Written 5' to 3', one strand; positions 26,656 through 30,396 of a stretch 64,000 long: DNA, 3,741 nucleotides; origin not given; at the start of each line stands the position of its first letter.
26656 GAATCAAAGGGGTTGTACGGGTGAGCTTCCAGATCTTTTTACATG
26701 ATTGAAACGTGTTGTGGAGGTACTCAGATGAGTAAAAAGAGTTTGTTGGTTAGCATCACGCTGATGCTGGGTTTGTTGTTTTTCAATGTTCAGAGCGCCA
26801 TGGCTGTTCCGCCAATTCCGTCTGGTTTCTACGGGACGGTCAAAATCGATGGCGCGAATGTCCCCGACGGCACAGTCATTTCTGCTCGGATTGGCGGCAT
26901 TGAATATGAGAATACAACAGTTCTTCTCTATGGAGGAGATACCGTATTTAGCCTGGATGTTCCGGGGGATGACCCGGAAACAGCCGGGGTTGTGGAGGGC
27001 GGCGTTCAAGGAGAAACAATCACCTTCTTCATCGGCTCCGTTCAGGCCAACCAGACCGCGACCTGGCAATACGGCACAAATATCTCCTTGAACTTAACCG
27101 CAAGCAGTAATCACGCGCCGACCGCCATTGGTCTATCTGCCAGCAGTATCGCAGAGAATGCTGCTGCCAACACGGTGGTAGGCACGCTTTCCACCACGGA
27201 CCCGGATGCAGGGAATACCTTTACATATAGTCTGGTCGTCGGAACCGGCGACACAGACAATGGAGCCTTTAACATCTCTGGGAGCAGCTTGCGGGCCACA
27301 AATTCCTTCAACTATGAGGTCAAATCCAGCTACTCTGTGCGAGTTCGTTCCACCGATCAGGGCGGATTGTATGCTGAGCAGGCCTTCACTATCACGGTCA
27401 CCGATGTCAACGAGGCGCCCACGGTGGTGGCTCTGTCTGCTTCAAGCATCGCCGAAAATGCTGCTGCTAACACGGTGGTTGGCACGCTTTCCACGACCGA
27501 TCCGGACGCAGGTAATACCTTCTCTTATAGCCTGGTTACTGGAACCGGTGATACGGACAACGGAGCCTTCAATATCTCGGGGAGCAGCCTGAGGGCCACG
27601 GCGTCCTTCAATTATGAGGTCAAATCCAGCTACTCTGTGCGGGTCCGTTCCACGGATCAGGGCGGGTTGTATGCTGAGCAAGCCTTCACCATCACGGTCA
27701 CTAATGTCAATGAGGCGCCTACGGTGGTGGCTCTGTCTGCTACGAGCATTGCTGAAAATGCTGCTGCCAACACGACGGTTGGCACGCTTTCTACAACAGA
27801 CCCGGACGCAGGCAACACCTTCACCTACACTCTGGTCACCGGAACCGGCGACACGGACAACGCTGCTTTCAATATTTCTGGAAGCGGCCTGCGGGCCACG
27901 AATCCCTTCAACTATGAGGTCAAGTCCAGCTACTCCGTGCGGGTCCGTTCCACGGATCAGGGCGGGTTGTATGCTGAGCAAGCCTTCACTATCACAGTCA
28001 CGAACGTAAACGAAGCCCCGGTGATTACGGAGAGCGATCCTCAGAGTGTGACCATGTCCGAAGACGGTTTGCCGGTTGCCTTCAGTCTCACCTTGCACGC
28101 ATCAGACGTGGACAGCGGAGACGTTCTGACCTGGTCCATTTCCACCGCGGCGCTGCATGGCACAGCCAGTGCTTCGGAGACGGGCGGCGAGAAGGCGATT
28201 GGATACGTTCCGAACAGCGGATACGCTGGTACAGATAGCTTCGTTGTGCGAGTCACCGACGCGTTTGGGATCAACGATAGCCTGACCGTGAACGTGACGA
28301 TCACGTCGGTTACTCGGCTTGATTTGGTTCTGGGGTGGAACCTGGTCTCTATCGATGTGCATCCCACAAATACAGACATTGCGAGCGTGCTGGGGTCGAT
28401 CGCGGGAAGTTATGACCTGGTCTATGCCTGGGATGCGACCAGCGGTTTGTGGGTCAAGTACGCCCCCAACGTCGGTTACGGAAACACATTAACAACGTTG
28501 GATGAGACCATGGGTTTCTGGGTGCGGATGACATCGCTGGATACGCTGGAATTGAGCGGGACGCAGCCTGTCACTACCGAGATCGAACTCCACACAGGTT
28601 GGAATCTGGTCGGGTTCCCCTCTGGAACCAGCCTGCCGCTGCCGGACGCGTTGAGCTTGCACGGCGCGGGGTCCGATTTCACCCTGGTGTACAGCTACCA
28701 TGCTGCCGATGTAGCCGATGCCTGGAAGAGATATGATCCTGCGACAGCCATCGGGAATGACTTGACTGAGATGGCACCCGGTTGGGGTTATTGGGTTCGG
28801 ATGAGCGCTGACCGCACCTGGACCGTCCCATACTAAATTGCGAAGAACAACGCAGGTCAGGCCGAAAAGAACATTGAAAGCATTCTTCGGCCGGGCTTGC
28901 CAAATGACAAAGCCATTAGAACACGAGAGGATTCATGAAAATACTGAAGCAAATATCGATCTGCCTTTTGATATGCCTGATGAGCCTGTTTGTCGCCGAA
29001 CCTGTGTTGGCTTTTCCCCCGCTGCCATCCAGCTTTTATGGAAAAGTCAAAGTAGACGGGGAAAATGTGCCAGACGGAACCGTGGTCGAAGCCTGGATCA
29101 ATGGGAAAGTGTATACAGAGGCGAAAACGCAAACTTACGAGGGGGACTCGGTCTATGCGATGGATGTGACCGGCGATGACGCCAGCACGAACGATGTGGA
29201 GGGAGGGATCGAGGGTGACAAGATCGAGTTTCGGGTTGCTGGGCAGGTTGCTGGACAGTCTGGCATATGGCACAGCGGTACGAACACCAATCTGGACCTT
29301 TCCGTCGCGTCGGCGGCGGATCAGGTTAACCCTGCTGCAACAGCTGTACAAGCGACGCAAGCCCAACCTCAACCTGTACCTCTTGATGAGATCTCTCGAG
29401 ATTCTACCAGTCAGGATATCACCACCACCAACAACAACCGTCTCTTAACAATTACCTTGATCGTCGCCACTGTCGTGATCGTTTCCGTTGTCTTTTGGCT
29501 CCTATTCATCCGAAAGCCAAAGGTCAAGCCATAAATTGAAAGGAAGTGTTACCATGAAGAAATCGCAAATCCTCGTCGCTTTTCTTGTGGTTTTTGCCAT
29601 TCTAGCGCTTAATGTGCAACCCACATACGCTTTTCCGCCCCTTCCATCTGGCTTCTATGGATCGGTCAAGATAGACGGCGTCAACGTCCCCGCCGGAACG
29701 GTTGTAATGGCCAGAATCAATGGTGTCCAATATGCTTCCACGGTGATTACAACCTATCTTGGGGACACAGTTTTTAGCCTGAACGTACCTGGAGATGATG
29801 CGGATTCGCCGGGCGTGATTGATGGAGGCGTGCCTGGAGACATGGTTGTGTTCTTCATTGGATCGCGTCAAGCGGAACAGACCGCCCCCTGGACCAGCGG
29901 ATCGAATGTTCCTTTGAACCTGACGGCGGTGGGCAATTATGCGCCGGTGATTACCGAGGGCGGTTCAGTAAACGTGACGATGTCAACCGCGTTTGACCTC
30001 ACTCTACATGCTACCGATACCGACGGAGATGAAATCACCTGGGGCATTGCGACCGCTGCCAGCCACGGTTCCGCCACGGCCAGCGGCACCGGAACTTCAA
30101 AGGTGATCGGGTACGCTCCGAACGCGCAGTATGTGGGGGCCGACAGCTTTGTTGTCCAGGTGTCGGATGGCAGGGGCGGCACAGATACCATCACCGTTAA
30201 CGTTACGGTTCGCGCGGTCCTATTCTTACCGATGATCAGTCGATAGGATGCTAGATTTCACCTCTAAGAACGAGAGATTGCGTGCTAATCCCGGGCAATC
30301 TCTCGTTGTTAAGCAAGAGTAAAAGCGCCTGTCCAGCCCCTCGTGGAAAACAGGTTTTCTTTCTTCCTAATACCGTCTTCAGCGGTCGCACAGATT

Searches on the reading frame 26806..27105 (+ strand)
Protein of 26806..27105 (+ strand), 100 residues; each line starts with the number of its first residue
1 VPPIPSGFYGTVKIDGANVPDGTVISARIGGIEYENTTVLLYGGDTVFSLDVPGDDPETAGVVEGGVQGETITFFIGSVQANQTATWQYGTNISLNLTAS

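Call 71: find_homologous_proteins(query=A3, max_evalue=0.00001)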
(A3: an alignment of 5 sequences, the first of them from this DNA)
Query A3 (5 sequences) (100 aa, profile of the alignment): 168 proteins with E <= 0.00001 among 1761 candidates; the best 120 are listed.
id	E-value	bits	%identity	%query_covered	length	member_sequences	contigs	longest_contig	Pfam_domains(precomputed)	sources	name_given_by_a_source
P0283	3.3e-36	141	65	99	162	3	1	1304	-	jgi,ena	-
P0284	5.8e-36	140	67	98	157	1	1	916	-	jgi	jgi:hypothetical protein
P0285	1.0e-34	136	61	96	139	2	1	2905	-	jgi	jgi:hypothetical protein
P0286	3.4e-34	135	58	98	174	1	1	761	-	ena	-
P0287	1.5e-33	133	62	100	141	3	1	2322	-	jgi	jgi:hypothetical protein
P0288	1.8e-33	132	62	97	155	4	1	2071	-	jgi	jgi:hypothetical protein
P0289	2.1e-33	132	61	99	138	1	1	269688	-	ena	-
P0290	4.3e-33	131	60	98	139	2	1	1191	-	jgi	jgi:hypothetical protein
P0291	4.6e-33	131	56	98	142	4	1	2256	-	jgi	jgi:hypothetical protein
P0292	7.1e-33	130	65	99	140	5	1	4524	-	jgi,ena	jgi:hypothetical protein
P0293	3.0e-32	128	62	97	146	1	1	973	-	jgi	jgi:hypothetical protein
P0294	4.2e-32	128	60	100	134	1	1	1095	-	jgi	jgi:hypothetical protein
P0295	4.4e-32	128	53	99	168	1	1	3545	-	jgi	jgi:hypothetical protein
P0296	4.7e-32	128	66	98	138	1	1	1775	-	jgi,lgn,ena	-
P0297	5.0e-32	128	58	99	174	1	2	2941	-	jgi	-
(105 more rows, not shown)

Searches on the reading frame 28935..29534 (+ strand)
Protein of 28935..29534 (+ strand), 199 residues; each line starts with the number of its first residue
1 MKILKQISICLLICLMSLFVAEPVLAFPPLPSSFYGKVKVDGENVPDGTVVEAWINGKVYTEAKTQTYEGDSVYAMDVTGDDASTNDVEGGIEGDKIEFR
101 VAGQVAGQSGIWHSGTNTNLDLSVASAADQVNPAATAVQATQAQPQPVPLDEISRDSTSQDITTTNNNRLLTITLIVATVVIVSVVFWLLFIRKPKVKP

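Call 26: search_protein_families(library=pfam, proteins=[window:28935-29534:+], max_evalue=0.001)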
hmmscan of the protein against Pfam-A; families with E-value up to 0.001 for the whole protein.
window:28935-29534:+ (199 aa): 0 families

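Call 60: search_protein_families(library=ncbifam, proteins=[window:28935-29531:+], max_evalue=1)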
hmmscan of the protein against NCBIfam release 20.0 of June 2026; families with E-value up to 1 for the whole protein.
window:28935-29531:+ (199 aa): 2 families
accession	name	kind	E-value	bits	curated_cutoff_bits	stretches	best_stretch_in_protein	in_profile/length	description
NF042931.1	SAG1386_EF1546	equivalog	0.0067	16.5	80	1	154-193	16-53/158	SAG1386/EF1546 family surface-associated protein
NF012196.1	Ig_like_ice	domain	0.33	10.8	50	1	39-86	55-101/108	Ig-like domain-containing protein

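Call 80: find_encoding_contigs(protein=window:28935-29531:+, flank=10000, max_places=4)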
Protein window:28935-29531:+ (199 aa): no gene with exactly this product is on record in the collection.
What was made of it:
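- Tried and rejected: Not on record (call 80).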

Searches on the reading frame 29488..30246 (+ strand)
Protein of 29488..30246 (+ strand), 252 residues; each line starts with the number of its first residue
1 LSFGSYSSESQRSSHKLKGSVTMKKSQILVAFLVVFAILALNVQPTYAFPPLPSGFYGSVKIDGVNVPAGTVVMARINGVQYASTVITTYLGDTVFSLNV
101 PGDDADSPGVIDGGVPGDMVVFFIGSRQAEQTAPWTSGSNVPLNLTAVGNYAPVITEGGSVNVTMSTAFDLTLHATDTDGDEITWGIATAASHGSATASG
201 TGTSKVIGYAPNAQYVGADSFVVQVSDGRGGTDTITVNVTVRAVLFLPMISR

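Call 26: search_protein_families(library=pfam, proteins=[window:29488-30246:+], max_evalue=0.001)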
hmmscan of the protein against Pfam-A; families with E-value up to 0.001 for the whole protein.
window:29488-30246:+ (252 aa): 2 families
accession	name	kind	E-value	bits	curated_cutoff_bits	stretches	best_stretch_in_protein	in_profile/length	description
PF17963.7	Big_9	-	3.1e-15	57.3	23.6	1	150-240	1-89/89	Bacterial Ig domain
PF17892.7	Cadherin_5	-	4.7e-10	39.6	26.5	1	162-241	21-97/98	Cadherin-like domain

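Call 60: search_protein_families(library=ncbifam, proteins=[window:29551-30243:+], max_evalue=1)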
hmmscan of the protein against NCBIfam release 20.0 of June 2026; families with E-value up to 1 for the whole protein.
window:29551-30243:+ (231 aa): 4 families
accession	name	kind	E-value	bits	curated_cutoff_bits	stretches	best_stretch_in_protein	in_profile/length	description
NF012211.1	tand_rpt_95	domain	1.8e-13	50.3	90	1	146-228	11-92/98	tandem-95 repeat protein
NF038112.1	myxo_dep_M36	subfamily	6.5e-07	26.9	1500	1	116-222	1461-1565/1604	myxosortase-dependent M36 family metallopeptidase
NF038111.1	rhom_dep_M36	equivalog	5.4e-06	24.1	1700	1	123-222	1178-1277/1315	rhombosortase-dependent M36 family metallopeptidase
NF012196.1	Ig_like_ice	domain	0.024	14.5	50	1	40-83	55-97/108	Ig-like domain-containing protein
